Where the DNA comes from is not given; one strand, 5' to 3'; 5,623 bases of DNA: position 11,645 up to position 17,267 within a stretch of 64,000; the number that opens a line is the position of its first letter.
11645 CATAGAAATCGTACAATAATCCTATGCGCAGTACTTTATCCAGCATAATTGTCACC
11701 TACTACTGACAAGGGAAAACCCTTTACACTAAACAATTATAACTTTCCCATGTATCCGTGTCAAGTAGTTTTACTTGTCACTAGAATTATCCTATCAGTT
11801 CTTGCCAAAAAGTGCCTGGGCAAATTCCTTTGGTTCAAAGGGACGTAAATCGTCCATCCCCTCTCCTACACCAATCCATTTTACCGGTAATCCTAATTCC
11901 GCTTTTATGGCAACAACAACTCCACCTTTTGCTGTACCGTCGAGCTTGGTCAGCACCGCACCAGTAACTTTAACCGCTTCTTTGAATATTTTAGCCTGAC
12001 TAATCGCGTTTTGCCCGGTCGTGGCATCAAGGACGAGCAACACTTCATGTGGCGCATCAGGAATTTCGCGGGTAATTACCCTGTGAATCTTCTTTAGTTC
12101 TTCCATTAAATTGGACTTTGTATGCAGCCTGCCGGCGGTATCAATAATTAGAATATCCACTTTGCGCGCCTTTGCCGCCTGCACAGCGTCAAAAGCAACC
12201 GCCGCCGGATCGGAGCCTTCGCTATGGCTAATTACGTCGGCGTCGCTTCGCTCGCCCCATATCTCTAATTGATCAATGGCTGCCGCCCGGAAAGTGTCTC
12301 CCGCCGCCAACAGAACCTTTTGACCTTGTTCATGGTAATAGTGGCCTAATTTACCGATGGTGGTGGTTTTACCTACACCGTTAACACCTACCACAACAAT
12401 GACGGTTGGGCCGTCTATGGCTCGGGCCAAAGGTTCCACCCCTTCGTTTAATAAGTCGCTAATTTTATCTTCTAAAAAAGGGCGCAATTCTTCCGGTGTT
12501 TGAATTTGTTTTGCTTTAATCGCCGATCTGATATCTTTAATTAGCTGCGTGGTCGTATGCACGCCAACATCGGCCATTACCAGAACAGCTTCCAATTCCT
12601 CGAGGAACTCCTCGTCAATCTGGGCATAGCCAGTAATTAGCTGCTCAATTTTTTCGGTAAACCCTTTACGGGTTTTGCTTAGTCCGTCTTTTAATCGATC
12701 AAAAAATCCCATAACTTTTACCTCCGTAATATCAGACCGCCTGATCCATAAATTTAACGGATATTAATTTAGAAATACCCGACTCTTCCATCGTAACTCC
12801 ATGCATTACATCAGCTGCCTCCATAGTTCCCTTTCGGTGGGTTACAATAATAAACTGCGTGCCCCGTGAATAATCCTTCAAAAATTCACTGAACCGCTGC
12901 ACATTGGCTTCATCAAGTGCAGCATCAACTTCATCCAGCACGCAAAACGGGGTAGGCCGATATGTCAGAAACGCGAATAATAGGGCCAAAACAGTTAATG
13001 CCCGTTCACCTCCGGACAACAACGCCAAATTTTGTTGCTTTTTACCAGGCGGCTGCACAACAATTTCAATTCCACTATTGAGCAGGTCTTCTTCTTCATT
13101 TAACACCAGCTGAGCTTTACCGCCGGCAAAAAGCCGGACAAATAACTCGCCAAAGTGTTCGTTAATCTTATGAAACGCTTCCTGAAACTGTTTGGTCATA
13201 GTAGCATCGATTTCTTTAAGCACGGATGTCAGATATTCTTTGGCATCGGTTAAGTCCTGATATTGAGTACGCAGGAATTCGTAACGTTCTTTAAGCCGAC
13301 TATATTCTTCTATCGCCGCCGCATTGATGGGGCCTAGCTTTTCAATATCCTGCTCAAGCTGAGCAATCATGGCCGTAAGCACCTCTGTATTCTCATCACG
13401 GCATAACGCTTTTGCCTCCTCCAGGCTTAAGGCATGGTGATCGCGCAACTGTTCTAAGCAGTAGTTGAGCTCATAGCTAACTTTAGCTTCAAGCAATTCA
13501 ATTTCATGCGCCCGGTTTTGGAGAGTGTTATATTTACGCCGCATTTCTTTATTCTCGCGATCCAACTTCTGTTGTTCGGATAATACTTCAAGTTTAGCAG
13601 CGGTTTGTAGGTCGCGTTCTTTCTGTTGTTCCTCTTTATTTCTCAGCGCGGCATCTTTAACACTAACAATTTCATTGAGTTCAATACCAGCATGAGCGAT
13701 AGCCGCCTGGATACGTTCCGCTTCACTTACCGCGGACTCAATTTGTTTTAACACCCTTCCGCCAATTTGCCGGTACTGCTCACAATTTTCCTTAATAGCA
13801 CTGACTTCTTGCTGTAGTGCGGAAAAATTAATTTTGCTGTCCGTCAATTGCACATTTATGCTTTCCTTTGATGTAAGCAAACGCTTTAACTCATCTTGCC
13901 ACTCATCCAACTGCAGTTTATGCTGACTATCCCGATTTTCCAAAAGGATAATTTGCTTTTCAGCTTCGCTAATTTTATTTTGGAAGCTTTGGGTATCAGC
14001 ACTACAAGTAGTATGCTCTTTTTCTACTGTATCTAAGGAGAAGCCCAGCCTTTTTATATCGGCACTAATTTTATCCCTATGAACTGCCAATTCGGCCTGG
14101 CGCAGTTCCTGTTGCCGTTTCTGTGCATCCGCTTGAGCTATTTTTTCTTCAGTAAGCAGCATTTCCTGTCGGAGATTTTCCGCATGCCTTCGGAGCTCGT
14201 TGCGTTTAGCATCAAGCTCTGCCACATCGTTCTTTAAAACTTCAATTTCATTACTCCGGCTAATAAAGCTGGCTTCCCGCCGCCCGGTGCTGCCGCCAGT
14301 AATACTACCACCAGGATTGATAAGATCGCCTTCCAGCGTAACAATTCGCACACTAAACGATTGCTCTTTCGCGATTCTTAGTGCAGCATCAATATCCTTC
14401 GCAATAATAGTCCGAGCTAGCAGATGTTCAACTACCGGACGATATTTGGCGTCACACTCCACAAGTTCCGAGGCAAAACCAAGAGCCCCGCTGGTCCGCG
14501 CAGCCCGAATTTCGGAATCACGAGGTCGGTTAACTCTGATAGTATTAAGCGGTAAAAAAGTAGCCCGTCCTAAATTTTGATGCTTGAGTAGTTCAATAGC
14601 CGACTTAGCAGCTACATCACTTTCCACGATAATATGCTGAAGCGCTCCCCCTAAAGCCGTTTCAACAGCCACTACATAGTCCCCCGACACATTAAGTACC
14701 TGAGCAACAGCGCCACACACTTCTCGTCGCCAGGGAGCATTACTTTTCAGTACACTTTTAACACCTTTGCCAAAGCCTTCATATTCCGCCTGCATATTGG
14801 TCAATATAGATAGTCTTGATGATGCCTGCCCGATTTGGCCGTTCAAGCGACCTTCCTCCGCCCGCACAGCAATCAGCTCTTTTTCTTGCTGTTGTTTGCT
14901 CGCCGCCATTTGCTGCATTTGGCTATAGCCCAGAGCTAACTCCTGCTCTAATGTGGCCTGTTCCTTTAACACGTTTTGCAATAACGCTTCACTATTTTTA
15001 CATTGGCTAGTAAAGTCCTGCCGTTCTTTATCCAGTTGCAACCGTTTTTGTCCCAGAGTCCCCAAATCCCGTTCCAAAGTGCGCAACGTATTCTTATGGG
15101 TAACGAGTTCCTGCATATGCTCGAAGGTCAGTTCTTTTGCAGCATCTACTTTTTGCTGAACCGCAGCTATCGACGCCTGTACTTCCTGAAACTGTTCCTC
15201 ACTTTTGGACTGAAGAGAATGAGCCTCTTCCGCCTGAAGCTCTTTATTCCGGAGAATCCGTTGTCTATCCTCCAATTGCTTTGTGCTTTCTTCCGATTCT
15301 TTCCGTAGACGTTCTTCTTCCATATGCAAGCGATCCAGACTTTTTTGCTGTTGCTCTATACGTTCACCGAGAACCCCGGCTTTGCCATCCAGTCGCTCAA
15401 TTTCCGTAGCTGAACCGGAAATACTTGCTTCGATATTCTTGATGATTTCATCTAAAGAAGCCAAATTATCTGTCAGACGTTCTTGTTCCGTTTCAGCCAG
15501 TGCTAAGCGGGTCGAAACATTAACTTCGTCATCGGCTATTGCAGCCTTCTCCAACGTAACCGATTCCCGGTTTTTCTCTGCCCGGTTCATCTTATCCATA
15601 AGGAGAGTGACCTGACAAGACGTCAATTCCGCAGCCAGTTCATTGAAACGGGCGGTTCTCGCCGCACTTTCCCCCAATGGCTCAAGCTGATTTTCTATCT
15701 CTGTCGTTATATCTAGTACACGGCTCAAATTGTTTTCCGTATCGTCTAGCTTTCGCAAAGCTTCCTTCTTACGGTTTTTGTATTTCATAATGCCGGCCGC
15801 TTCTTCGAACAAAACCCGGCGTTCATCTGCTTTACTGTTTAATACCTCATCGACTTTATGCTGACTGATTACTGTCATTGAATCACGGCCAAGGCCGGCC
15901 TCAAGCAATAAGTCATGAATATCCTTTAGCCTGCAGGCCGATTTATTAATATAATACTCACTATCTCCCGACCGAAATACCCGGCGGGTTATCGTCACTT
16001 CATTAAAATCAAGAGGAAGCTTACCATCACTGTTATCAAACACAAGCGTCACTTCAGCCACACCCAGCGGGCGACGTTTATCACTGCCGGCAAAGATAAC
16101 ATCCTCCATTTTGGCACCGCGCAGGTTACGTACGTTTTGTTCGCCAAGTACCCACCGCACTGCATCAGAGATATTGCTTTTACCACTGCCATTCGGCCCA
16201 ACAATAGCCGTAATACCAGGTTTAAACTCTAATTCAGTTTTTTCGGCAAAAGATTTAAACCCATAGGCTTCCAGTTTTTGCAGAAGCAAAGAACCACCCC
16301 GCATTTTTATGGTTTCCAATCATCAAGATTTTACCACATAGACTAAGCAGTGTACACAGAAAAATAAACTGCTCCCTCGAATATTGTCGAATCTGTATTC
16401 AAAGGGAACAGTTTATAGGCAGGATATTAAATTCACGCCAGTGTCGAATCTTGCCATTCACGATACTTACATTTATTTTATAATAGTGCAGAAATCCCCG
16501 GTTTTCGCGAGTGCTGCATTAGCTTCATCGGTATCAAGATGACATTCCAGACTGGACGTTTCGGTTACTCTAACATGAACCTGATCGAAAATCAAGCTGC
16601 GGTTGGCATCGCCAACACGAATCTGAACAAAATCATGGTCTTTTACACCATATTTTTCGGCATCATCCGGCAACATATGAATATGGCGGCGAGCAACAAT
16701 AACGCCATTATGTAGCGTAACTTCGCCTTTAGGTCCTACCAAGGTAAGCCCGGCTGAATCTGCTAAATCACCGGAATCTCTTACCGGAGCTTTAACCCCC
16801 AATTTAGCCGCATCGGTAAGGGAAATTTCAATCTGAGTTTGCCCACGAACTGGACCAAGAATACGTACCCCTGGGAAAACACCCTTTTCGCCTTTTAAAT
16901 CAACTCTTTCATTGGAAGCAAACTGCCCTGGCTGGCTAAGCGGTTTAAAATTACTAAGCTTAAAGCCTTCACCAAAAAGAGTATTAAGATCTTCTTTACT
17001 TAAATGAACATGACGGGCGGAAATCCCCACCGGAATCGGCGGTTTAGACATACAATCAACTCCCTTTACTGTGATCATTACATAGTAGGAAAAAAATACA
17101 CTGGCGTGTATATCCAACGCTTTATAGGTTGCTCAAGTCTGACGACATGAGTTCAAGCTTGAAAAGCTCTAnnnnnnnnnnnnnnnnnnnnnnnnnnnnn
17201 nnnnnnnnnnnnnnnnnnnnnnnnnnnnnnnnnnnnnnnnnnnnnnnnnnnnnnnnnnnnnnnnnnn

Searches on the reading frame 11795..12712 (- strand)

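Call 60: search_protein_families(library=ncbifam, proteins=[window:11795-12712:-], max_evalue=1e-60)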
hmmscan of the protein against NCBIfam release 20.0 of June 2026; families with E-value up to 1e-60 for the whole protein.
window:11795-12712:- (305 aa): 2 families
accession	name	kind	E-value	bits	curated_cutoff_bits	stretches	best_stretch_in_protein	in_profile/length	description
TIGR00064.1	ftsY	equivalog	3.6e-112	374.2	260.7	1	32-302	2-279/279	signal recognition particle-docking protein FtsY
TIGR00959.1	ffh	equivalog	6.2e-70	236.2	473.2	1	29-303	23-295/428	signal recognition particle protein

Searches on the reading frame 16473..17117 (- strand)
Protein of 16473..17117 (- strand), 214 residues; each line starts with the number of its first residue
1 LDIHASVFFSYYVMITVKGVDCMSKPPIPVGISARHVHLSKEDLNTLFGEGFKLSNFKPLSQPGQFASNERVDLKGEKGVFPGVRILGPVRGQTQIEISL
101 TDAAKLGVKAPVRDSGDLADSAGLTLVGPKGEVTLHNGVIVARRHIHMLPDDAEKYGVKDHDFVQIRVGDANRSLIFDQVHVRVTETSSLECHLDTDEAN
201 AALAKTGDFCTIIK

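Call 13: search_protein_families(library=ncbifam, proteins=[window:16473-17117:-], max_evalue=0.00001)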
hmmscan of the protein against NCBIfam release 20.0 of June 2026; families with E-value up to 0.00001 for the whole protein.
window:16473-17117:- (214 aa): 2 families
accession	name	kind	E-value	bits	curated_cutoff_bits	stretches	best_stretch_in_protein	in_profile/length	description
NF011652.1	PRK15070.1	subfamily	2.8e-80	268.4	209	1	28-213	1-185/185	phosphate propanoyltransferase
NF040837.1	BMC_EutD_Gpos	exception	1.5e-70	236.8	315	1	17-214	9-205/205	ethanolamine utilization phosphate acetyltransferase EutD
